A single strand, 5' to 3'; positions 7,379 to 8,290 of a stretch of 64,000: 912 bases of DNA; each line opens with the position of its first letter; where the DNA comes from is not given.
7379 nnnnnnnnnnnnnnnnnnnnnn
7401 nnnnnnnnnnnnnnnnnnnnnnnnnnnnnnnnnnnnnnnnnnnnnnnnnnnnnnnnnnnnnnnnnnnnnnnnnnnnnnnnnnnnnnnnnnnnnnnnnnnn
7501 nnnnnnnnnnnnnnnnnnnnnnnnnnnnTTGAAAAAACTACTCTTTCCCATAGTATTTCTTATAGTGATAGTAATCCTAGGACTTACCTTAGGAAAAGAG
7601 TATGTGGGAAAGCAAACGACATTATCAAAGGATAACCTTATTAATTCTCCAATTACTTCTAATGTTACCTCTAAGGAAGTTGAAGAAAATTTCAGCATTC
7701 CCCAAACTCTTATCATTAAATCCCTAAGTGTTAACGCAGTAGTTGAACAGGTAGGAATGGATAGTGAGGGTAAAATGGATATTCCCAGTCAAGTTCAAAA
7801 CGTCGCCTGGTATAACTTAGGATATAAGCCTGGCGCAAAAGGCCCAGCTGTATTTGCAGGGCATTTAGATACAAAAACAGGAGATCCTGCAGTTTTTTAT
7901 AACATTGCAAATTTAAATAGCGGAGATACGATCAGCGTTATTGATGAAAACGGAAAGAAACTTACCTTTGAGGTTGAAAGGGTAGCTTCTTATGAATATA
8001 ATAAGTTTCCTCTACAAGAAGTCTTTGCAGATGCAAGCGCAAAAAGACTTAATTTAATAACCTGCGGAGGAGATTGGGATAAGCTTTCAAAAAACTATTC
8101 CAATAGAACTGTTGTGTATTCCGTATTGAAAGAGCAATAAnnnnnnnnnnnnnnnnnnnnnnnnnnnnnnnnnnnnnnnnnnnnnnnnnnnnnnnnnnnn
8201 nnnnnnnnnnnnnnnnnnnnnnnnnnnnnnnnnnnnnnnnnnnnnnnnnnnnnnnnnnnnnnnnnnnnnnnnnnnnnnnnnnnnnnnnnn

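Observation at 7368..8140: Sortase preceded by a 45-aa secreted Thr/Pro-rich peptide, with two LPPTG cargo proteins elsewhere in the window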

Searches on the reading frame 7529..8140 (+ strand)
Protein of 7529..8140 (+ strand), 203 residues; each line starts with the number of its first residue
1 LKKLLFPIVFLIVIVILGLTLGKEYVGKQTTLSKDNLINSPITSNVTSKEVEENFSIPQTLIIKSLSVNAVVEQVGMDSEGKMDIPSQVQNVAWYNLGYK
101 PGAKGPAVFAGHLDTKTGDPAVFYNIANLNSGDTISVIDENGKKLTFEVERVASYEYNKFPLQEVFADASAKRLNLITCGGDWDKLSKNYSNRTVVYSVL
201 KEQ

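Call 3: search_protein_families(library=pfam, proteins=[window:7529-8140:+], max_evalue=0.01)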
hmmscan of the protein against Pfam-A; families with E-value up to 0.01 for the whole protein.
window:7529-8140:+ (203 aa): 1 family
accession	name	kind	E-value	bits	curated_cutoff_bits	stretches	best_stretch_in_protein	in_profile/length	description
PF04203.18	Sortase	-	2.2e-19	69.9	26.6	1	63-200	3-124/125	Sortase domain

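Call 4: search_protein_families(library=ncbifam, proteins=[window:7529-8140:+], max_evalue=0.01)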
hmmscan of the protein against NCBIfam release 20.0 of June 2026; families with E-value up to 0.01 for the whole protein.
window:7529-8140:+ (203 aa): 5 families
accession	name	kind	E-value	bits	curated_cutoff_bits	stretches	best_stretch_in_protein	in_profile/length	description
NF033748.1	class_F_sortase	subfamily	2.3e-42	144.3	166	1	55-199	8-153/155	class F sortase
TIGR03784.1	marine_sortase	equivalog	3e-07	30.2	158.25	1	100-197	86-173/174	class GN sortase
NF033747.1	class_E_sortase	subfamily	0.00021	21.2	160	1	92-202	100-207/211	class E sortase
NF058671.1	sortase_SrtD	exception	0.00032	20.4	140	1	13-179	12-168/187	class D sortase, LPxTATN-specific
NF033746.1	class_D_sortase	subfamily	0.0063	16.3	165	1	90-179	35-114/135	class D sortase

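Call 9: find_homologous_proteins(query=window:7529-8140:+, max_evalue=1e-10)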
Query window:7529-8140:+ (203 aa): 453 proteins with E <= 1e-10 among 624 candidates; the best 120 are listed.
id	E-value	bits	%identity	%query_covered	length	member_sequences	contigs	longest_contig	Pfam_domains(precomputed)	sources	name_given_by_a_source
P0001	1.5e-119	415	99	94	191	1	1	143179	PF04203.19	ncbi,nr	ncbi:MAG: class F sortase [Candidatus Levybacteria bacterium]|nr:class F sortase [Candidatus Levybac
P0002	1.4e-58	216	52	96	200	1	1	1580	PF04203.19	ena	-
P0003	1.2e-57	213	53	96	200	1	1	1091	PF04203.19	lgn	-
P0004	9.8e-55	203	52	100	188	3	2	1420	PF04203.19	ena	-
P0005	1.6e-54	202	54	98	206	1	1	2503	PF04203.19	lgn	-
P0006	1.9e-54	202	51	100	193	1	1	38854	PF04203.19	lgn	-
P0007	2.1e-54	202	53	98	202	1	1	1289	PF04203.19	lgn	-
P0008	3.2e-54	201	50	96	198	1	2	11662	PF04203.19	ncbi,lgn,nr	ncbi:class F sortase [Candidatus Gottesmanbacteria bacterium]|nr:class F sortase [Candidatus Gottesm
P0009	3.4e-54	201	51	93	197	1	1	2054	PF04203.19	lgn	-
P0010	1.9e-53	199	57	83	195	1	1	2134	PF04203.19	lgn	-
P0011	2.6e-53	198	51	98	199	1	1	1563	PF04203.19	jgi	jgi:sortase A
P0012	1.5e-51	193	53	99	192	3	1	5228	PF04203.19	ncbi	-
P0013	1.6e-51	193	49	99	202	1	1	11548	PF04203.19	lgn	-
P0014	1.7e-51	193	60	71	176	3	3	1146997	PF04203.19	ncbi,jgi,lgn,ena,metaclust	metaclust:\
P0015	2.1e-51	192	49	99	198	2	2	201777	PF04203.19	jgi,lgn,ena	-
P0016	2.3e-51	192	49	100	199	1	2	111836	PF04203.19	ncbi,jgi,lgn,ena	-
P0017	4.6e-51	191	57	71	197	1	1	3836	PF04203.19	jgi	jgi:sortase A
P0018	1.0e-50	190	49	96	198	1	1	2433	PF04203.19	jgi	jgi:sortase A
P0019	1.3e-50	190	48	100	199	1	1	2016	PF04203.19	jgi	jgi:LPXTG-site transpeptidase (sortase) family protein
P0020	1.4e-50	190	50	97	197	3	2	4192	PF04203.19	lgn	-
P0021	1.4e-50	190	47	99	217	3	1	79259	PF04203.19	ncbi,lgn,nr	ncbi:class F sortase [Candidatus Daviesbacteria bacterium]|nr:class F sortase [Candidatus Daviesbact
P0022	2.3e-50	189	50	99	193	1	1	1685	PF04203.19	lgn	-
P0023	2.4e-50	189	50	99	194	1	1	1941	PF04203.19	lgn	-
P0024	5.9e-50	188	56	84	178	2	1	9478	PF04203.19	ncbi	-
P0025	1.1e-49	187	54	83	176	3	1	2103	PF04203.19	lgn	-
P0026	1.7e-49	186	47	100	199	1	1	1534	PF04203.19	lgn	-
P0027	1.8e-49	186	58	71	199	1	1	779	PF04203.19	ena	-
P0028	2.9e-49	185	51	100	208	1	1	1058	PF04203.19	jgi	jgi:sortase (surface protein transpeptidase)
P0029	2.9e-49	185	50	99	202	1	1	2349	PF04203.19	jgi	jgi:sortase A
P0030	3.5e-49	185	53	73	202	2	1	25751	PF04203.19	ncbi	-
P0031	3.6e-49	185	48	98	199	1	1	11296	PF04203.19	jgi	jgi:sortase A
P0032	5.1e-49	184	50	99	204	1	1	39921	PF04203.19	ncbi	-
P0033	5.6e-49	184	45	100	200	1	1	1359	PF04203.19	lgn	-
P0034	6.6e-49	184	48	100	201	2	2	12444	PF04203.19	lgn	-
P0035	6.9e-49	184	48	93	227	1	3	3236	PF04203.19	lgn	-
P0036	1.7e-48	183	45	99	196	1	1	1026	PF04203.19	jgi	jgi:sortase A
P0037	1.8e-48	183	47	97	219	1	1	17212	PF04203.19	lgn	-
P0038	3.7e-48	182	46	100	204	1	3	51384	PF04203.19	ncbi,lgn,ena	-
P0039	7.1e-48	181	58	72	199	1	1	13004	PF04203.19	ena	-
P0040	1.7e-47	180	47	99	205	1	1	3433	PF04203.19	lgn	-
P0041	1.7e-47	179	48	100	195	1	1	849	PF04203.19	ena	-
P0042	2.0e-47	179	50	86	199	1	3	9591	PF04203.19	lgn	-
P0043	4.4e-47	178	57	70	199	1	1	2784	PF04203.19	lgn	-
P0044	8.5e-47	177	47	99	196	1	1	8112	PF04203.19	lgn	-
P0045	8.9e-47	177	48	99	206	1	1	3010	PF04203.19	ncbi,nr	ncbi:class F sortase [Patescibacteria group bacterium]|nr:class F sortase [Patescibacteria group bac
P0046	1.0e-46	177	48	100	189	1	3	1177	PF04203.19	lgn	-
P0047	1.1e-46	177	47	100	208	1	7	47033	PF04203.19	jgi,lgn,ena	-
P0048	1.8e-46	176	47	99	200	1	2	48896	PF04203.19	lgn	-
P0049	2.1e-46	176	56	72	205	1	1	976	PF04203.19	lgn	-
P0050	2.1e-46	176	49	99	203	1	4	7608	PF04203.19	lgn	-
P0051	2.4e-46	176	46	97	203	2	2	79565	PF04203.19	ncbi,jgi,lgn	ncbi:MAG: hypothetical protein RI947_434 [Candidatus Parcubacteria bacterium]|jgi:LPXTG-site transpe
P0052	3.6e-46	175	55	71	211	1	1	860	PF04203.19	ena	-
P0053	4.4e-46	175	43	98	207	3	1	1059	PF04203.19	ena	-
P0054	5.6e-46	175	43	99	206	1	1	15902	PF04203.19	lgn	-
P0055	1.1e-45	174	47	98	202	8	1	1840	PF04203.19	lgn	-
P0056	1.4e-45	173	46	99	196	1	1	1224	PF04203.19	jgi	-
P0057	1.4e-45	173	47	96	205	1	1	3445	PF04203.19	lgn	-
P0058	2.1e-45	173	52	79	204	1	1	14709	PF04203.19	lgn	-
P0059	2.4e-45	173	49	80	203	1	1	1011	PF04203.19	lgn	-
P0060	2.4e-45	173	45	96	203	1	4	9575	PF04203.19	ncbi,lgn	-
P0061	2.7e-45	172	44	97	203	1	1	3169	PF04203.19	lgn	-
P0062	2.9e-45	172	46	100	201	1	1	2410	PF04203.19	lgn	-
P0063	5.6e-45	171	45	100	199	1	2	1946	PF04203.19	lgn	-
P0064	6.0e-45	171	50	85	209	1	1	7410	PF04203.19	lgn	-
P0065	8.0e-45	171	46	100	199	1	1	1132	PF04203.19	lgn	-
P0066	1.0e-44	170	45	99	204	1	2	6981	PF04203.19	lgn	-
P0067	1.4e-44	170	49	80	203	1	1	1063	PF04203.19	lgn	-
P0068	1.9e-44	170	46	97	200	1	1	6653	PF04203.19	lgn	-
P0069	2.0e-44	169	45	100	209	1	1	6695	PF04203.19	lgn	-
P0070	2.1e-44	169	45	99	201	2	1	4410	PF04203.19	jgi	-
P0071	2.2e-44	169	42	99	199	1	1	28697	PF04203.19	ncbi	-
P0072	3.5e-44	169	47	99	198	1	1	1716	PF04203.19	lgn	-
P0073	6.2e-44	168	51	74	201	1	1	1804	PF04203.19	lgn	-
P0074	9.5e-44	167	47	91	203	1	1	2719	PF04203.19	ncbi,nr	ncbi:MAG: class F sortase [Patescibacteria group bacterium]|nr:class F sortase [Patescibacteria grou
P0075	1.7e-43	166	42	96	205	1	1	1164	PF04203.19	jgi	jgi:LPXTG-site transpeptidase (sortase) family protein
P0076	2.6e-43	166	52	88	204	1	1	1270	PF04203.19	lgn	-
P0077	2.6e-43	166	55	70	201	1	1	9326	PF04203.19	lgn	-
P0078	3.2e-43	166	46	99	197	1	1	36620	PF04203.19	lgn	-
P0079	3.5e-43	165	45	100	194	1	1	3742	PF04203.19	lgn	-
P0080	3.5e-43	165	52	88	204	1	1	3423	PF04203.19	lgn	-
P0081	4.1e-43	165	50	77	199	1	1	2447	PF04203.19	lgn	-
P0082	5.1e-43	165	55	71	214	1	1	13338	PF04203.19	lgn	-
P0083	1.1e-42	164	51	72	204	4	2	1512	PF04203.19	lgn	-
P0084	1.5e-42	163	46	99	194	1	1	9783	PF04203.19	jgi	jgi:sortase A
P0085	1.7e-42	163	48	99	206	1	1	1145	PF04203.19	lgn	-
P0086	1.9e-42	163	43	100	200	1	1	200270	PF04203.19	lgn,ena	-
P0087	2.7e-42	163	46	94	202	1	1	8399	PF04203.19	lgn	-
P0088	3.0e-42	162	47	84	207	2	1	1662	PF04203.19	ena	-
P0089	3.6e-42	162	48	99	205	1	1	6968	PF04203.19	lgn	-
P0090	6.5e-42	161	43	99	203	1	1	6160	PF04203.19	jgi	jgi:sortase A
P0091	9.1e-42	161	52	74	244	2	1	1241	PF04203.19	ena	-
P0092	9.3e-42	161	41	93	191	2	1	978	PF04203.19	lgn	-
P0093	1.0e-41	161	50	72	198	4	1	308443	PF04203.19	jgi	jgi:LPXTG-site transpeptidase (sortase) family protein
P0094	1.2e-41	160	49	76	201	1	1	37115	PF04203.19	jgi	jgi:sortase A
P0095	1.9e-41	160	43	99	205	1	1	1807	PF04203.19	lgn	-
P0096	3.5e-41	159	48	78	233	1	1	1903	PF04203.19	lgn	-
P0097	5.0e-41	158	47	99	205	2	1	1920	PF04203.19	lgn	-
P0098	1.1e-40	157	52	71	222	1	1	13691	PF04203.19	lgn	-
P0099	2.1e-40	156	41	100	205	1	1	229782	PF04203.19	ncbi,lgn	-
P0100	2.1e-40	156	44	100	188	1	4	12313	PF04203.19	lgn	-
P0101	2.4e-40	156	48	79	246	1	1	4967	PF04203.19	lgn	-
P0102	3.7e-40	156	46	75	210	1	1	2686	PF04203.19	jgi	jgi:LPXTG-site transpeptidase (sortase) family protein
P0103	5.7e-40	155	44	99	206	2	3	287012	PF04203.19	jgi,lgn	-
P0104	7.9e-40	155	56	64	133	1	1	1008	PF04203.19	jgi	jgi:LPXTG-site transpeptidase (sortase) family protein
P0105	2.2e-39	153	49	73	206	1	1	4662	PF04203.19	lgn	-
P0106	4.0e-39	152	51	71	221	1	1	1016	PF04203.19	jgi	jgi:sortase (surface protein transpeptidase)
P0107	4.1e-39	152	43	98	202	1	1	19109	PF04203.19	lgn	-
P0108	1.5e-38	150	42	95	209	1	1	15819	PF04203.19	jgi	jgi:LPXTG-site transpeptidase (sortase) family protein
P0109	2.7e-38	149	50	73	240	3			PF04203.19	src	-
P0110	4.4e-38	149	48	83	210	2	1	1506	PF04203.19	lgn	-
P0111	4.9e-38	149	48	84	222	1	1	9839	PF04203.19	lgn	-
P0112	1.7e-37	147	56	59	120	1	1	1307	PF04203.19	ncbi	-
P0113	1.9e-37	147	50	71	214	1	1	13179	PF04203.19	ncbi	-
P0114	4.8e-37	145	48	72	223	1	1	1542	PF04203.19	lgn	-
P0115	1.2e-33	134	52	63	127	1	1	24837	PF04203.19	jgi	jgi:sortase A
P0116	2.2e-32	130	45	73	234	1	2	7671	PF04203.19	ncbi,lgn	-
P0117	5.9e-32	129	44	85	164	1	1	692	PF04203.19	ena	-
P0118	3.9e-30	123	46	70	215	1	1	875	PF04203.19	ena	-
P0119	3.0e-29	120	39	100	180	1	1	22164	PF04203.19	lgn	-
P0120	3.6e-29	120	53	58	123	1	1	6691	PF04203.19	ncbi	-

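Call 11: find_related_loci(query=A1, collection=genome_contigs, flank=4000)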
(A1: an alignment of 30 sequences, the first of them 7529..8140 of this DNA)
Query A1 (203 aa) in genome_contigs; peptide patterns used: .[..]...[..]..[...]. (x = any residue, [..] = any of these).
600 stretches matched a pattern (row limit reached: there are more); 445 encode a relative of the query (tblastn E <= 1e-3); the best 80 are kept; 80 distinct loci.
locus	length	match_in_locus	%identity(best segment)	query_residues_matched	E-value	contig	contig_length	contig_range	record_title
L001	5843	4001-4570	50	9-203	6e-60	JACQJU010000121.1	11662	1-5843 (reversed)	MAG: Candidatus Gottesmanbacteria bacterium isolate NC_groundwater_1159_Ag_S-0.1um_39_55 S_p1_S3_coassembly_k141_2024824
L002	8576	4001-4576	52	9-201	4e-57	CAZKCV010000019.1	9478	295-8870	MAG TPA_asm: uncultured Gammaproteobacteria bacterium isolate binchicken_co251_142 genome assembly, contig: NODE_10269_l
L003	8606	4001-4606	48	3-200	1e-55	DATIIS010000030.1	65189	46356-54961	MAG TPA_asm: Candidatus Saccharimonadales bacterium isolate SMAG_U15671 k141_544237, whole genome shotgun sequence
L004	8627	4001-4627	47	1-201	7e-55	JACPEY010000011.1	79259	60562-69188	MAG: Candidatus Daviesbacteria bacterium isolate NC_groundwater_347_Ag_B-0.1um_39_21 GD18-4_B1_scaffold_172633, whole ge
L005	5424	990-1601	46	1-202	1e-54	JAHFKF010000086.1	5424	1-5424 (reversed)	MAG: Candidatus Levyibacteriota bacterium isolate nzgw403 NODE_15552_length_5425_cov_2.472097, whole genome shotgun sequ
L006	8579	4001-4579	47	1-202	3e-54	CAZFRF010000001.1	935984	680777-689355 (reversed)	MAG TPA_asm: uncultured Gammaproteobacteria bacterium isolate SRP292972_co1_100 genome assembly, contig: NODE_5_length_9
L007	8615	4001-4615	46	1-201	3e-54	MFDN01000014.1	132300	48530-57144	MAG: Candidatus Daviesbacteria bacterium RIFCSPLOWO2_01_FULL_39_23 rifcsplowo2_01_scaffold_69, whole genome shotgun sequ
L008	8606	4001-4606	46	1-201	1e-53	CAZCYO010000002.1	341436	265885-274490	MAG TPA_asm: uncultured Gammaproteobacteria bacterium isolate SRP278252_co1_715 genome assembly, contig: NODE_15_length_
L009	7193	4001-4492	51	41-202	1e-53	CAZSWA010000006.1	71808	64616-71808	MAG TPA_asm: uncultured Gammaproteobacteria bacterium isolate SRP272529_co1_257 genome assembly, contig: NODE_361_length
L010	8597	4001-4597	48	1-198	2e-53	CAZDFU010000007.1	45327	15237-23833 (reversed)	MAG TPA_asm: uncultured Gammaproteobacteria bacterium isolate binchicken_co251_985 genome assembly, contig: NODE_1128_le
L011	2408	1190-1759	47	1-198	3e-53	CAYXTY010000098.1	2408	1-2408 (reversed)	MAG TPA_asm: uncultured Gammaproteobacteria bacterium isolate SRP286056_co1_91 genome assembly, contig: NODE_80311_lengt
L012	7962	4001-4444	53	51-198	4e-53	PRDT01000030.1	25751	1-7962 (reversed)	MAG: Candidatus Levyibacteriota bacterium isolate Amazon FNV 2010 10 14 contig_75_4399549_length_25751_multi_3_in_2_out_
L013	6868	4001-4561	47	16-198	3e-52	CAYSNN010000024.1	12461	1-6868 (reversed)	MAG TPA_asm: uncultured Gammaproteobacteria bacterium isolate binchicken_co251_42 genome assembly, contig: NODE_7098_len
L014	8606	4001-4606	44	1-202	2e-52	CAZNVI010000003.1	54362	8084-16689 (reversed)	MAG TPA_asm: uncultured Gammaproteobacteria bacterium isolate SRP192515_co1_25 genome assembly, contig: NODE_411_length_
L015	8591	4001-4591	46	1-196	3e-52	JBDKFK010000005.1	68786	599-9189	MAG: Candidatus Parcubacteria bacterium isolate farmington_2019_sw_WHONDRS-S19S_0053_A_bin.38 scaffold_0000086, whole ge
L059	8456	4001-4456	47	51-202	8e-44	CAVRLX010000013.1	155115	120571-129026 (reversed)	MAG: uncultured Chloroflexia bacterium isolate MFD01275.bin.1.180 genome assembly, contig: contig_2656, whole genome sho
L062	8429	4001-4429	48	58-200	4e-43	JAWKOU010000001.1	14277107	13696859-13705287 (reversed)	MAG: Caldilineaceae bacterium isolate BC1.69 BC1.69.fa-1, whole genome shotgun sequence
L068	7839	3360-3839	45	43-203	6e-42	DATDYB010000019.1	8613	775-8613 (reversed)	MAG TPA_asm: Candidatus Paceibacterota bacterium isolate SMAG_U8154 k141_1655673, whole genome shotgun sequence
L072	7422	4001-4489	44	41-201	2e-41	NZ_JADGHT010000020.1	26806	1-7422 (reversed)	MAG: Thermogemmatispora sp. isolate HOG45 NODE_874_length_26806_cov_23.696334, whole genome shotgun sequence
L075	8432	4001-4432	49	57-201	4e-41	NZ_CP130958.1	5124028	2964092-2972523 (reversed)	Priestia megaterium strain BS2-10 chromosome, complete genome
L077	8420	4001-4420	47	58-198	4e-41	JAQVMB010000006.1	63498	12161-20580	MAG: Candidatus Peribacteraceae bacterium isolate STF1_123 NODE_824_length_63498_cov_4.184548_Sandtown_F1, whole genome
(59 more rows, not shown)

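Call 26: search_solved_structures(query=window:7529-8140:+, max_evalue=0.01, show_alignments=1)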
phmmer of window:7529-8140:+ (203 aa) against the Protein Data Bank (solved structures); distinct sequences matched with E-value up to 0.01: 0.

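Call 27: search_solved_structures(query=A1, max_evalue=1, show_alignments=2)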
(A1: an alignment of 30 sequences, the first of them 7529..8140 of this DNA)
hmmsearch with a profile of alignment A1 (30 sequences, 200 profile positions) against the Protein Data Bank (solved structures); distinct sequences matched with E-value up to 1: 31.
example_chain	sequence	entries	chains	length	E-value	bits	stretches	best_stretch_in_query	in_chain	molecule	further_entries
4d70_A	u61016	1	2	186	2.5e-08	36.8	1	24-178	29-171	SORTASE FAMILY PROTEIN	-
2kw8_A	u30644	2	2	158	5.7e-08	35.7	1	102-192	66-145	LPXTG-site transpeptidase family protein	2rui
7f87_A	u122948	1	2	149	5.7e-07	32.4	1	102-179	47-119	Class A sortase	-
7cfj_A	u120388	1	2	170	7.8e-07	32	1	102-179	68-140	Class A sortase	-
9m4u_B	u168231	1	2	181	9.1e-06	28.5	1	98-199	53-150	Peptidase C60, sortase A and B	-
9m5j_B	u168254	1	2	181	9.6e-06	28.4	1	98-199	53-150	Peptidase C60, sortase A and B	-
9m5i_B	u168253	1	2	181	9.6e-06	28.4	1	98-199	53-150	Peptidase C60, sortase A and B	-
9iok_A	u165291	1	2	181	9.7e-06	28.4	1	98-199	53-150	Peptidase C60, sortase A and B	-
9iv0_A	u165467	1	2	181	1e-05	28.3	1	98-199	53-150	Peptidase C60, sortase A and B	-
5hu4_A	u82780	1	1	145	3.2e-05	26.7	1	102-179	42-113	Cysteine protease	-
9m6n_B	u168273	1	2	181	9.3e-05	25.2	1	98-156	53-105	Peptidase C60, sortase A and B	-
9j0t_A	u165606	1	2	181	9.9e-05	25.1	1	98-156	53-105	Peptidase C60, sortase A and B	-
9m2n_A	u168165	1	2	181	0.0001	25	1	98-156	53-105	Peptidase C60, sortase A and B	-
9m2g_A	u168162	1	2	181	0.0001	25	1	98-156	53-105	Peptidase C60, sortase A and B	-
2ln7_A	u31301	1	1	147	0.00027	23.7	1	48-177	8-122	LPXTG-site transpeptidase family protein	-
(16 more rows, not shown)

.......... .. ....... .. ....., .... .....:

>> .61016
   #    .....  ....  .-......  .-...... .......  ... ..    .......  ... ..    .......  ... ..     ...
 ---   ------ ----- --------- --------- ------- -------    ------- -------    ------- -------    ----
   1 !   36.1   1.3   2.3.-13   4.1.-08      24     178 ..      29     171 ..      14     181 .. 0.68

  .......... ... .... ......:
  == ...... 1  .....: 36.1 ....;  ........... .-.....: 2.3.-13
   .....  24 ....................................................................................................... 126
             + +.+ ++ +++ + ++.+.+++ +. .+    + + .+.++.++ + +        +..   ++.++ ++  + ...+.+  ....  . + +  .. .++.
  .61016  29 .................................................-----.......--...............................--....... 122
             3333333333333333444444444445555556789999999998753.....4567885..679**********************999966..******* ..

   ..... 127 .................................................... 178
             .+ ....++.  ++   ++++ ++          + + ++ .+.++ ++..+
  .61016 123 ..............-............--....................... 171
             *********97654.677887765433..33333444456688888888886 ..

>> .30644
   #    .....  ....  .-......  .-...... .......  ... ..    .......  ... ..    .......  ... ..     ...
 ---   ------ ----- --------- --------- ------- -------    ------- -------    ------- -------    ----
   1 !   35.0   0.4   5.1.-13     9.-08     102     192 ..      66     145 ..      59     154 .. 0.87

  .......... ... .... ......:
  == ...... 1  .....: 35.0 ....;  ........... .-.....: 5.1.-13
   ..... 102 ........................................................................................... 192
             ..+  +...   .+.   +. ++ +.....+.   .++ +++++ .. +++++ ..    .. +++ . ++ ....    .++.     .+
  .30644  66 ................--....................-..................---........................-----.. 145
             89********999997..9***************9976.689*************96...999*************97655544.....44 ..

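Call 34: predict_structure(alignment_id=A1)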
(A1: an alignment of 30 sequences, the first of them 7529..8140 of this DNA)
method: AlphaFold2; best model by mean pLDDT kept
length: 203 residues; sequences in the alignment: 30
mean_pLDDT: 89.1   pTM: 0.72
mean pLDDT of the five models: 89.1, 88.5, 88.2, 88.1, 86.9
residues with pLDDT >= 90: 154; 70-90: 21; 50-70: 24; < 50: 4
segments of 3 or more residues with pLDDT < 50: none
pLDDT, mean of each block of 10 residues (from residue 1): 84 94 70 53 55 87 98 95 93 94 96 94 98 98 97 97 95 97 91 98 88
secondary structure, 60 per line:
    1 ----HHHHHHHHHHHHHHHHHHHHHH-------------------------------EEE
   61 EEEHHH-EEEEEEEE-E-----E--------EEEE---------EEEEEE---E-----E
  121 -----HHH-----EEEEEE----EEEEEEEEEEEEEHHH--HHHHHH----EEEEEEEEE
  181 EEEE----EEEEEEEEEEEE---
elements in order: H5-26 E58-63 E68-75 E92-95 E105-110 E134-139 E144-156 H162-167 E172-184 E189-200
